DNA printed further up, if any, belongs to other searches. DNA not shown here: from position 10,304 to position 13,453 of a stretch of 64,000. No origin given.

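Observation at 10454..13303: Tri-domain fusion of a nucleotidyltransferase, a CofD/YvcK-family domain and a GT2 glycosyltransferase in a glycan operon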

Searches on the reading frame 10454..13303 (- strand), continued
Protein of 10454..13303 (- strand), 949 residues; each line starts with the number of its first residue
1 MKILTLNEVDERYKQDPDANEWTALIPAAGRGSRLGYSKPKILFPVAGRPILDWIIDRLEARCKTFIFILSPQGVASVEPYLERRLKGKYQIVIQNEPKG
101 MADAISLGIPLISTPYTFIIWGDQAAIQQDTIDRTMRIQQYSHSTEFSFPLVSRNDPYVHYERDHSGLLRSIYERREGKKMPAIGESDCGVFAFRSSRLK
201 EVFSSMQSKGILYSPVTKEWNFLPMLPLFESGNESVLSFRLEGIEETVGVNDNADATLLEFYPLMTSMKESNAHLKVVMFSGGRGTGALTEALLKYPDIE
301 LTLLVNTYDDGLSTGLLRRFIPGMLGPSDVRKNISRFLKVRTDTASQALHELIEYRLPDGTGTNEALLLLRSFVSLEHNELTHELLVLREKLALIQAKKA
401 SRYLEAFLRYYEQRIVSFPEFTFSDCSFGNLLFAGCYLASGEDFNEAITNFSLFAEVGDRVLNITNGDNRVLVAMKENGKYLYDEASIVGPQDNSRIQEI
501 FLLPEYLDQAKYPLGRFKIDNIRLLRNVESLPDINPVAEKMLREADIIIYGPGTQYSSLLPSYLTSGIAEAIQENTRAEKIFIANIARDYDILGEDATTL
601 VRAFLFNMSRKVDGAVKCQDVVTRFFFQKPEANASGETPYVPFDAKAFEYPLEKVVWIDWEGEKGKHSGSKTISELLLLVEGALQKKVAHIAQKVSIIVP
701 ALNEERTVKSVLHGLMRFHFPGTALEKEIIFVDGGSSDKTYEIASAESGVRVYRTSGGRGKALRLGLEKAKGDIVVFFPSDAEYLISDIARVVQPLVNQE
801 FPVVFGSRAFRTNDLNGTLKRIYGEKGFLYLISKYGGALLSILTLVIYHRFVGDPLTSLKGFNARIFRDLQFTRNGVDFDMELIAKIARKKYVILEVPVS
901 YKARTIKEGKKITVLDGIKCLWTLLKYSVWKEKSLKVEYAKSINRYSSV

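Call 9: search_solved_structures(query=window:10454-13303:-, max_evalue=0.001, show_alignments=0)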
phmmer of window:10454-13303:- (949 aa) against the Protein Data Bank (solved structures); distinct sequences matched with E-value up to 0.001: 31.
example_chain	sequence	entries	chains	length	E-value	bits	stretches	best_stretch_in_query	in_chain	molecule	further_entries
2hzb_A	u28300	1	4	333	2.1e-16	62.1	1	540-588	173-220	Hypothetical UPF0052 protein BH3568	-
2o2z_A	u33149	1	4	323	2.3e-16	62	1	540-588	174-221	hypothetical protein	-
2ppv_A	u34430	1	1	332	2e-13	52.3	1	533-588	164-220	Uncharacterized protein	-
9dqf_A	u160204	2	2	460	6e-11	44.1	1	24-254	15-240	Bifunctional protein GlmU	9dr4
1hm0_A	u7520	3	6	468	3.3e-09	38.3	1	24-255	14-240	N-ACETYLGLUCOSAMINE 1-PHOSPHATE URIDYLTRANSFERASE | UDP-N-ACETYLGLUCOSAMINE-1-PHOSPHATE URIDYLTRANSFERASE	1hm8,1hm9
1g95_A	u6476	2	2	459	4e-09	38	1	24-255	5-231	N-ACETYLGLUCOSAMINE-1-PHOSPHATE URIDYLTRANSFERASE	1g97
5vmk_A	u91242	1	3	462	5.9e-09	37.5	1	23-211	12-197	Bifunctional protein GlmU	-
4aaw_A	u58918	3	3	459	3.6e-08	34.9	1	24-255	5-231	BIFUNCTIONAL PROTEIN GLMU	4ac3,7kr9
5mlz_A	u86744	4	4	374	4e-08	34.7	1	692-928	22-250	Dolichol monophosphate mannose synthase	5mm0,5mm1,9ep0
2q7x_A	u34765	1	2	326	8.8e-08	33.6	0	520-587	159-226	UPF0052 protein SP_1565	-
4y6n_A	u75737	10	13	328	5.5e-07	31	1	688-782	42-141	Glucosyl-3-phosphoglycerate synthase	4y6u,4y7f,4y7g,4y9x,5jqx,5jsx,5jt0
3e25_A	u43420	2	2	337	5.8e-07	30.9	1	688-782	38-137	Putative uncharacterized protein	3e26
4ddz_A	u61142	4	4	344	6e-07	30.8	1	688-782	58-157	GLUCOSYL-3-PHOSPHOGLYCERATE SYNTHASE (GpgS) | Glucosyl-3-phosphoglycerate synthase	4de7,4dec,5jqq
2p0y_A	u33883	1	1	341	6.7e-07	30.7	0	533-587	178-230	Hypothetical protein lp_0780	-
5tze_C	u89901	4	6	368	8e-07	30.4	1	694-788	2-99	Glycosyl transferase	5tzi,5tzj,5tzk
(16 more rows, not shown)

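Call 13: list_cluster_members(proteins=[P0001, P0054, P0030, P0065])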
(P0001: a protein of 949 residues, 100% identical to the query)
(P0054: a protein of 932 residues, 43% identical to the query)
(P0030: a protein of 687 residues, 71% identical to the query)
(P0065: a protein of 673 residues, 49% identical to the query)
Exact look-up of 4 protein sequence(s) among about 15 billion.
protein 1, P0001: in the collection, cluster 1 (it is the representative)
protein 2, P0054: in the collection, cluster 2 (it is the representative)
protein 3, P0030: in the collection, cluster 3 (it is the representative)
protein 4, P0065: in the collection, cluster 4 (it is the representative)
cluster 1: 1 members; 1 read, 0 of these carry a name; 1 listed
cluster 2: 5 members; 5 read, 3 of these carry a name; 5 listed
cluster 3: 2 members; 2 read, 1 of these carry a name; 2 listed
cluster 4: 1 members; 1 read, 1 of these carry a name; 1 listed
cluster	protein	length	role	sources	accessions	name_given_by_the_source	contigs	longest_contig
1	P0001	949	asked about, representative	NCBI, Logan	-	-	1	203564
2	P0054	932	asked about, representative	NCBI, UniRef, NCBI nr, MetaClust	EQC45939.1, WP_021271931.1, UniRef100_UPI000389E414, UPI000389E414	hypothetical protein M899_1411 [Bacteriovorax sp. BSW11_IV] | glycosyltransferase n=1 Tax=Bacteriovorax sp. BSW11_IV TaxID=1353529 RepID=UPI000389E414 | glycosyltransferase [Bacteriovorax sp. BSW11_IV]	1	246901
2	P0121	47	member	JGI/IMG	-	dipeptidyl aminopeptidase/acylaminoacyl peptidase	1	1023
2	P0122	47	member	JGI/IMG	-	dipeptidyl aminopeptidase/acylaminoacyl peptidase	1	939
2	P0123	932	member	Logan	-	-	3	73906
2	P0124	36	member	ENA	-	-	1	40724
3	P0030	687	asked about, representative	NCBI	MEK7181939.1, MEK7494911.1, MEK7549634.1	MAG: 2-phospho-L-lactate transferase CofD family protein [Patescibacteria group bacterium]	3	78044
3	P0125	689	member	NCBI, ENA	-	-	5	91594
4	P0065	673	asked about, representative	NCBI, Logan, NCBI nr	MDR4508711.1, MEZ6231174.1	MAG: 2-phospho-L-lactate transferase CofD family protein [Candidatus Brocadiaceae ... | 2-phospho-L-lactate transferase CofD family protein [Candidatus Brocadiaceae bacterium]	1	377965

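Call 15: find_encoding_contigs(protein=P0001, flank=10000, max_places=2)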
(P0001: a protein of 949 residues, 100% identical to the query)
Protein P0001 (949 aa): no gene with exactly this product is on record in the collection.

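Call 16: find_encoding_contigs(protein=P0054, flank=10000, max_places=2)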
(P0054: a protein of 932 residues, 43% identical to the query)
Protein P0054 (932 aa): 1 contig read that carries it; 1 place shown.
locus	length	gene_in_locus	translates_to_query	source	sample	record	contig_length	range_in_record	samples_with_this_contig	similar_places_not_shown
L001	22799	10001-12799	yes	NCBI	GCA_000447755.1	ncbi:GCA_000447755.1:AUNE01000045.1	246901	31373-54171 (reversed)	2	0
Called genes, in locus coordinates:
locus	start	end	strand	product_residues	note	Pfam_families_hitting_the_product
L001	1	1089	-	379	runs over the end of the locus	PF02350:Epimerase_2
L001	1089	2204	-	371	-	PF01073:3Beta_HSD (faint), PF01370:Epimerase, PF07993:NAD_binding_4 (faint), PF02719:Polysacc_synt_2 (weak), PF14667:Polysacc_synt_C, PF07883:Cupin_2 (faint)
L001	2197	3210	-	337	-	PF01073:3Beta_HSD, PF01370:Epimerase, PF02719:Polysacc_synt_2, PF04321:RmlD_sub_bind (weak), PF05368:NmrA (weak), PF16363:GDP_Man_Dehyd, PF13460:NAD_binding_10, PF08485:Polysacc_syn_2C, +1 more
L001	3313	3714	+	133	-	PF05523:FdtA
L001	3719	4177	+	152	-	-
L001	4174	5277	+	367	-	PF01041:DegT_DnrJ_EryC1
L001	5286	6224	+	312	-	PF21360:PylC-like_N, PF02655:ATP-grasp_3, PF15632:ATPgrasp_Ter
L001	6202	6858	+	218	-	PF00702:Hydrolase, PF13419:HAD_2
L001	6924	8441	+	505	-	PF04055:Radical_SAM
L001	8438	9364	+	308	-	PF13489:Methyltransf_23, PF13649:Methyltransf_25, PF13847:Methyltransf_31, PF08241:Methyltransf_11, PF08242:Methyltransf_12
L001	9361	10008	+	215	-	PF00702:Hydrolase, PF13419:HAD_2, PF13242:Hydrolase_like (weak)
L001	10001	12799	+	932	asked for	PF00483:NTP_transferase, PF01128:IspD (weak), PF12804:NTP_transf_3, PF01933:CofD, PF00535:Glycos_transf_2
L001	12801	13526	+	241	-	PF00535:Glycos_transf_2, PF10111:Glyco_tranf_2_2 (weak), PF13641:Glyco_tranf_2_3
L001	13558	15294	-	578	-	-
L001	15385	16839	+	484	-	PF01943:Polysacc_synt, PF13440:Polysacc_synt_3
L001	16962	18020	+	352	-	PF01370:Epimerase, PF16363:GDP_Man_Dehyd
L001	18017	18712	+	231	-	PF00535:Glycos_transf_2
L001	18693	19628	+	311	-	PF01370:Epimerase, PF04321:RmlD_sub_bind, PF16363:GDP_Man_Dehyd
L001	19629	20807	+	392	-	PF00266:Aminotran_5 (weak), PF01041:DegT_DnrJ_EryC1, PF01053:Cys_Met_Meta_PP (weak)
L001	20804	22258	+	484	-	-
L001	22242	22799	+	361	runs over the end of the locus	PF01757:Acyl_transf_3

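Call 17: find_encoding_contigs(protein=P0065, flank=10000, max_places=2)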
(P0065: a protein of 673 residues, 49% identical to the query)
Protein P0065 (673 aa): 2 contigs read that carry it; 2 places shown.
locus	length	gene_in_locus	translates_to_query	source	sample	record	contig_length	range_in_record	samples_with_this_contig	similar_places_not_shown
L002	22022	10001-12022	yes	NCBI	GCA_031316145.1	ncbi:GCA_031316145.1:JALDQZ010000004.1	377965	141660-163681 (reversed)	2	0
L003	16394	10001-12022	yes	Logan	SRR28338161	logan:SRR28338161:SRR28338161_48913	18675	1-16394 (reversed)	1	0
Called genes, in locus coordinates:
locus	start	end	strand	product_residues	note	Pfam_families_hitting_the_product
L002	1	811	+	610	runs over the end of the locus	-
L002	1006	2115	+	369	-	PF04055:Radical_SAM, PF13186:SPASM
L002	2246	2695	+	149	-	PF00908:dTDP_sugar_isom, PF05523:FdtA (weak)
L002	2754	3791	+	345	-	PF00535:Glycos_transf_2, PF10111:Glyco_tranf_2_2, PF13641:Glyco_tranf_2_3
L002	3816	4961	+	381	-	PF13439:Glyco_transf_4, PF00534:Glycos_transf_1, PF13692:Glyco_trans_1_4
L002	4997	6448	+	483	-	PF02310:B12-binding, PF04055:Radical_SAM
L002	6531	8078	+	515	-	PF13353:Fer4_12 (faint), PF04055:Radical_SAM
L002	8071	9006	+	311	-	PF13489:Methyltransf_23, PF13649:Methyltransf_25, PF13847:Methyltransf_31, PF08241:Methyltransf_11, PF08242:Methyltransf_12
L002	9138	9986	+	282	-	PF00483:NTP_transferase (weak), PF01128:IspD (weak), PF12804:NTP_transf_3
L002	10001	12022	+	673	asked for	PF01933:CofD, PF00535:Glycos_transf_2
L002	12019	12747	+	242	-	PF00535:Glycos_transf_2, PF13641:Glyco_tranf_2_3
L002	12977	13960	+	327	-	PF04055:Radical_SAM, PF13186:SPASM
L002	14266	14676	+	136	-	-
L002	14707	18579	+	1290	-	PF00989:PAS, PF13426:PAS_9, PF00989:PAS, PF08447:PAS_3, PF08448:PAS_4, PF13426:PAS_9, PF08448:PAS_4, PF13426:PAS_9, +11 more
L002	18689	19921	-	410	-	PF02786:CPSase_L_D2 (faint)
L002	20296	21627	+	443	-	PF27533:CapK_C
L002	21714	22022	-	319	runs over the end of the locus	PF00398:RrnaAD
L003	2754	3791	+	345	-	PF00535:Glycos_transf_2, PF10111:Glyco_tranf_2_2, PF13641:Glyco_tranf_2_3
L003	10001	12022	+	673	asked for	PF01933:CofD, PF00535:Glycos_transf_2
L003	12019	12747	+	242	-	PF00535:Glycos_transf_2, PF13641:Glyco_tranf_2_3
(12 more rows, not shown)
